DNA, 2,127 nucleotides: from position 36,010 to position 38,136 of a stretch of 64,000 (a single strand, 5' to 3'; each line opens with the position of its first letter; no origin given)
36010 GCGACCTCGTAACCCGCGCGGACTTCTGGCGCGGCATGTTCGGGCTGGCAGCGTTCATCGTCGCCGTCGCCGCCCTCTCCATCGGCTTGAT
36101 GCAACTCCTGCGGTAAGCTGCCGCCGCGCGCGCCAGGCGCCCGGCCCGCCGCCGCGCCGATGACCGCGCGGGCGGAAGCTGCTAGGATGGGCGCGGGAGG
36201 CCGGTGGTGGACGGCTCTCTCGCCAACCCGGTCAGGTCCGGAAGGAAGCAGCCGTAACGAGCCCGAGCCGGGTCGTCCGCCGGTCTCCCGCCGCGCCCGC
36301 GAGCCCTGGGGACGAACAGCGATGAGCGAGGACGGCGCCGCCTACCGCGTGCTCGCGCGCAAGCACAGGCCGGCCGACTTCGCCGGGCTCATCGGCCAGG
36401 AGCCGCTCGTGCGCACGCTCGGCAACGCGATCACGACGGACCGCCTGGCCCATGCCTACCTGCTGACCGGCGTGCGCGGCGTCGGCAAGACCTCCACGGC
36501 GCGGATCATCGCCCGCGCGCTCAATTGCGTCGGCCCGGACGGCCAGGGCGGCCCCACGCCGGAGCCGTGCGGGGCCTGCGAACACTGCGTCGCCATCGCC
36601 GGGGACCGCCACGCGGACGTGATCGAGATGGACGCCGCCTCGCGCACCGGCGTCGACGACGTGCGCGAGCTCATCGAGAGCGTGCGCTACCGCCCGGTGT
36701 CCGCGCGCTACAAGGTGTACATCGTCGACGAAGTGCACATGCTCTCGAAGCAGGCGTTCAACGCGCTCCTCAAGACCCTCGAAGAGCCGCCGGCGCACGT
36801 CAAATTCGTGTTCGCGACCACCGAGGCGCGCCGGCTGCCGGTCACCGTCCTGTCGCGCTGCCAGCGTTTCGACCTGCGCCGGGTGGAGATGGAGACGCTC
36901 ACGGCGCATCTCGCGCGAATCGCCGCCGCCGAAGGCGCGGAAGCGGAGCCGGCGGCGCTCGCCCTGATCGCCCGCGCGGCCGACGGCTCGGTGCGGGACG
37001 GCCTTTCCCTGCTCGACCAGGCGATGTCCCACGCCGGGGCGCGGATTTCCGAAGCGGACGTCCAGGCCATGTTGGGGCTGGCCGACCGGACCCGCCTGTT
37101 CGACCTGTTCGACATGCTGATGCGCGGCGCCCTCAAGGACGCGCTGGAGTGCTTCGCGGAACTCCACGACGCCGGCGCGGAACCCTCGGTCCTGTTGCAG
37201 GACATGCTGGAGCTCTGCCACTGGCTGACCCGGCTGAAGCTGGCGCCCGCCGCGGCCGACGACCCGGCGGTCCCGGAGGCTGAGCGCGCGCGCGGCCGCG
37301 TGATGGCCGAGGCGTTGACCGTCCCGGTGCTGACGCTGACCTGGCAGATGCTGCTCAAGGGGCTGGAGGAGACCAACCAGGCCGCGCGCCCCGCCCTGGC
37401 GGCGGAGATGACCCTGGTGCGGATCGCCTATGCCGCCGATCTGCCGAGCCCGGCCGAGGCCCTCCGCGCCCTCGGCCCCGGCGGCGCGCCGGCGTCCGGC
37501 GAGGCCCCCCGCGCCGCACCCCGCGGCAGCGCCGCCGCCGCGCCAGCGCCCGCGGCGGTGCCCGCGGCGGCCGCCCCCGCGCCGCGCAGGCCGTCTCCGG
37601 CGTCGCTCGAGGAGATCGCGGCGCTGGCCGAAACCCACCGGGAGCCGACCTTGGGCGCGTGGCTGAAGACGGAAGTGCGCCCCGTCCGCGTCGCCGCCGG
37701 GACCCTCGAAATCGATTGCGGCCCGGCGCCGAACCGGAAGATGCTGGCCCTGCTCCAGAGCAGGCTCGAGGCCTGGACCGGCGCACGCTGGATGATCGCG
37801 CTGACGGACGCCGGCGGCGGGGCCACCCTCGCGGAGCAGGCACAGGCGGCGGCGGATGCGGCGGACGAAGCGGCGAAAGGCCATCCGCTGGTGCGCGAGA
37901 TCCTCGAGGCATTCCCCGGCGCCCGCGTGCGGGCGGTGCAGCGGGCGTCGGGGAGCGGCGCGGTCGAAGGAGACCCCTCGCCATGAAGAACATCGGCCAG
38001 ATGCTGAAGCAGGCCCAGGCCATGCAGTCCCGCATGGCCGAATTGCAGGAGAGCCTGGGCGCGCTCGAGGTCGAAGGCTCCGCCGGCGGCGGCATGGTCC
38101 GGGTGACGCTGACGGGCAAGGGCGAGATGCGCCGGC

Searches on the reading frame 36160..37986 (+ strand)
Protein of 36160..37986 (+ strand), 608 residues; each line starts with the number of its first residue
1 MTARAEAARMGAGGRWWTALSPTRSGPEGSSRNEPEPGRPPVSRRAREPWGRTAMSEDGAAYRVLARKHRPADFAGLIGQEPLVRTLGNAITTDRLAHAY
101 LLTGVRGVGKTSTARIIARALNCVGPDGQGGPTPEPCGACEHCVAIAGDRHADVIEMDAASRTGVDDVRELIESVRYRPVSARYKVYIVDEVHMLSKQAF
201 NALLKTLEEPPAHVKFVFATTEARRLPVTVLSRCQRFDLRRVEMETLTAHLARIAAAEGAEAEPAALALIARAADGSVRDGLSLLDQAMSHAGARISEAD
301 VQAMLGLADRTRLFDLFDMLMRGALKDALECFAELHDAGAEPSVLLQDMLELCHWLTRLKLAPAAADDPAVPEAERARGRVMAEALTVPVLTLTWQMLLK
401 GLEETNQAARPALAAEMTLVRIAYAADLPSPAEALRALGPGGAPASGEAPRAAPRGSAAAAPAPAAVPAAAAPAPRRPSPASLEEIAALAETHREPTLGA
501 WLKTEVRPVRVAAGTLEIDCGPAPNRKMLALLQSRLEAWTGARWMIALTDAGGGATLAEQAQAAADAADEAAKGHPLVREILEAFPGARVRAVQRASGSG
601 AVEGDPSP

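Call 55: search_protein_families(library=ncbifam, proteins=[window:36160-37986:+], max_evalue=1e-10)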
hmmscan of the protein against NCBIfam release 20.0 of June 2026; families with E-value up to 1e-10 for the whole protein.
window:36160-37986:+ (608 aa): 60 families (the best 25 are shown)
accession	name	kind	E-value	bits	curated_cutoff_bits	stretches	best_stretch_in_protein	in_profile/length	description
NF006585.0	PRK09111.1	equivalog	6e-236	784.9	604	2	52-464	17-429/616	DNA polymerase III subunit gamma/tau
NF005942.0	PRK07994.1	equivalog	4.3e-133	445.6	613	1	61-483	2-415/655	DNA polymerase III subunit gamma/tau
NF011526.0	PRK14965.1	equivalog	9e-131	437.5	670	1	61-484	2-427/578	DNA polymerase III subunits gamma and tau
TIGR02397.1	dnaX_nterm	equivalog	2.2e-125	418.6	250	1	62-422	1-354/355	DNA polymerase III subunit gamma/tau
NF004046.1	PRK05563.1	equivalog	6.1e-124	415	400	1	61-425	1-359/567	DNA polymerase III subunit gamma/tau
NF011525.0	PRK14964.1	equivalog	2.5e-119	399.3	554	1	65-436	3-365/493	DNA polymerase III subunits gamma and tau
NF011512.0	PRK14950.1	equivalog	2.7e-117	393.4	593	1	62-487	3-413/585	DNA polymerase III subunits gamma and tau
NF011511.0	PRK14949.1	equivalog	1.6e-114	384.3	1016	1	61-422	2-354/984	DNA polymerase III subunits gamma and tau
NF011510.0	PRK14948.1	equivalog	2.6e-113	380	593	1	61-428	4-367/640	DNA polymerase III subunit gamma/tau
NF008975.0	PRK12323.1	equivalog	7.6e-110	368.7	875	1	61-587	2-508/709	DNA polymerase III subunit gamma/tau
NF006280.0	PRK08451.1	equivalog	1.6e-105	353.9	572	1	63-350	2-282/535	DNA polymerase III subunit gamma/tau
NF005171.0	PRK06645.1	equivalog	1.4e-104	350.4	614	1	58-430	6-378/509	DNA polymerase III subunits gamma and tau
NF006429.0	PRK08691.1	equivalog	1.8e-102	344.2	969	1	61-484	2-416/709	DNA polymerase III subunits gamma and tau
NF005423.0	PRK07003.1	equivalog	1.2e-100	338.3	1260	1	61-497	2-421/831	DNA polymerase III subunit gamma/tau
NF011522.0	PRK14961.1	equivalog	5.2e-99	331.5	562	1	61-423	2-358/363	DNA polymerase III subunits gamma and tau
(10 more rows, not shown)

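Call 58: find_homologous_proteins(query=window:36160-37986:+, max_evalue=1e-50)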
Query window:36160-37986:+ (608 aa): 8000 proteins with E <= 1e-50 among 8000 candidates; the best 120 are listed.
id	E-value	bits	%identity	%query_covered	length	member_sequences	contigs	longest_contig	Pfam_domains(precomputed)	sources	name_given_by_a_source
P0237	0.0e+0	1185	100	91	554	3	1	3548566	PF12169.14,PF13604.13,PF12362.14,PF00004.36,PF13401.13,PF22608.3,PF13177.13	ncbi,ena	-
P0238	0.0e+0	1163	99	91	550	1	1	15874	PF12169.14,PF13604.13,PF12362.14,PF00004.36,PF13401.13,PF22608.3,PF13177.13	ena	-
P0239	0.0e+0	1160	99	91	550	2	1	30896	PF12169.14,PF13604.13,PF12362.14,PF00004.36,PF13401.13,PF22608.3,PF13177.13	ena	-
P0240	0.0e+0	1041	88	91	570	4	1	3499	PF12169.14,PF13604.13,PF12362.14,PF00004.36,PF13401.13,PF22608.3,PF13177.13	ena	-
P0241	0.0e+0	1027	84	91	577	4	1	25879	PF12169.14,PF13604.13,PF12362.14,PF00004.36,PF13401.13,PF22608.3,PF13177.13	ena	-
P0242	2.5e-284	963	80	91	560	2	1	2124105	PF12169.14,PF12362.14,PF00004.36,PF13401.13,PF22608.3,PF13177.13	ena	-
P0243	3.5e-283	959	80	91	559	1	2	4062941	PF12169.14,PF12362.14,PF00004.36,PF13401.13,PF22608.3,PF13177.13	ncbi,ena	-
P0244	3.6e-268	909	75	91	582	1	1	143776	PF12169.14,PF12362.14,PF00004.36,PF13401.13,PF22608.3,PF13177.13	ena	-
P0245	7.9e-268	908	75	91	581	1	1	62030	PF12169.14,PF12362.14,PF00004.36,PF13401.13,PF22608.3,PF13177.13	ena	-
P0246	1.9e-267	907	75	91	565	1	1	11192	PF12169.14,PF12362.14,PF00004.36,PF13401.13,PF22608.3,PF13177.13,PF07728.21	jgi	jgi:DNA polymerase-3 subunit gamma/tau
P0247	7.6e-267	905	76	91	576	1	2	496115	PF12169.14,PF12362.14,PF00004.36,PF13401.13,PF22608.3,PF13177.13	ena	-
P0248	2.3e-266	903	76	91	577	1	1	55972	PF12169.14,PF12362.14,PF00004.36,PF13401.13,PF22608.3,PF13177.13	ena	-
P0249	2.7e-265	900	75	91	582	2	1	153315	PF12169.14,PF12362.14,PF00004.36,PF13401.13,PF22608.3,PF13177.13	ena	-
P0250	3.3e-265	899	75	91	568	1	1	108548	PF12169.14,PF12362.14,PF00004.36,PF13401.13,PF22608.3,PF13177.13,PF07728.21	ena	-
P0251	4.7e-265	899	73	91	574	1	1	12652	PF12169.14,PF12362.14,PF00004.36,PF13401.13,PF22608.3,PF13177.13,PF07728.21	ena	-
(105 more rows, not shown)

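Call 59: find_encoding_contigs(protein=P0237, flank=10000, max_places=5)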
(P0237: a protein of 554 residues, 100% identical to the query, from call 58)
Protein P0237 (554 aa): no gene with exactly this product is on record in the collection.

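Call 60: find_encoding_contigs(protein=P0239, flank=10000, max_places=5)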
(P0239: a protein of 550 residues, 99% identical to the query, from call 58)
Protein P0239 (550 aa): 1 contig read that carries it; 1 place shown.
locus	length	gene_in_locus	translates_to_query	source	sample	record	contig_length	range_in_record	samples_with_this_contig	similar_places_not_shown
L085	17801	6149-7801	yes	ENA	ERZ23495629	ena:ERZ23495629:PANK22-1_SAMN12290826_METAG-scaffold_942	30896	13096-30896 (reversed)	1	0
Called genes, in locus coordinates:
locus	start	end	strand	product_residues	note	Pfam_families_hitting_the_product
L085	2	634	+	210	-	?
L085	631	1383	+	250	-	PF00149:Metallophos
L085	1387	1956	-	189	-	PF00034:Cytochrom_C (weak)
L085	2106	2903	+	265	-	PF02348:CTP_transf_3, PF12804:NTP_transf_3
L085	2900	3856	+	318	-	PF00800:PDT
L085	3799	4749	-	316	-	PF09296:NUDIX-like, PF09297:Zn_ribbon_NUD, PF00293:NUDIX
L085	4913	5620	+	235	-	-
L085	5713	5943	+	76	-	-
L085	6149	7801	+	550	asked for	PF13177:DNA_pol3_delta2, PF13604:AAA_30 (weak), PF00004:AAA, PF13401:AAA_22 (weak), PF22608:DNAX_ATPase_lid, PF12169:DNA_pol3_gamma3, PF12362:DUF3646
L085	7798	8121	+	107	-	PF02575:YbaB_DNA_bd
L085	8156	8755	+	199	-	PF21176:RecR_HhH, PF02132:RecR_ZnF, PF01751:Toprim (weak), PF13662:Toprim_4, PF21175:RecR_C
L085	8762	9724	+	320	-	PF02219:MTHFR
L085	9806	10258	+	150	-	PF10604:Polyketide_cyc2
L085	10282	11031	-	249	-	PF01416:PseudoU_synth_1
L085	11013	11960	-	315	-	PF00551:Formyl_trans_N, PF02911:Formyl_trans_C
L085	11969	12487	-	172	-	PF01327:Pep_deformylase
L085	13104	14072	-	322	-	PF00296:Bac_luciferase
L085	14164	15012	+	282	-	PF00106:adh_short, PF01370:Epimerase (weak), PF08659:KR, PF13561:adh_short_C2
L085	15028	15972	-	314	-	PF02737:3HCDH_N, PF00725:3HCDH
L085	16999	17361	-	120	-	-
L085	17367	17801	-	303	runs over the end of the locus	PF01522:Polysacc_deac_1, PF10096:DUF2334 (weak)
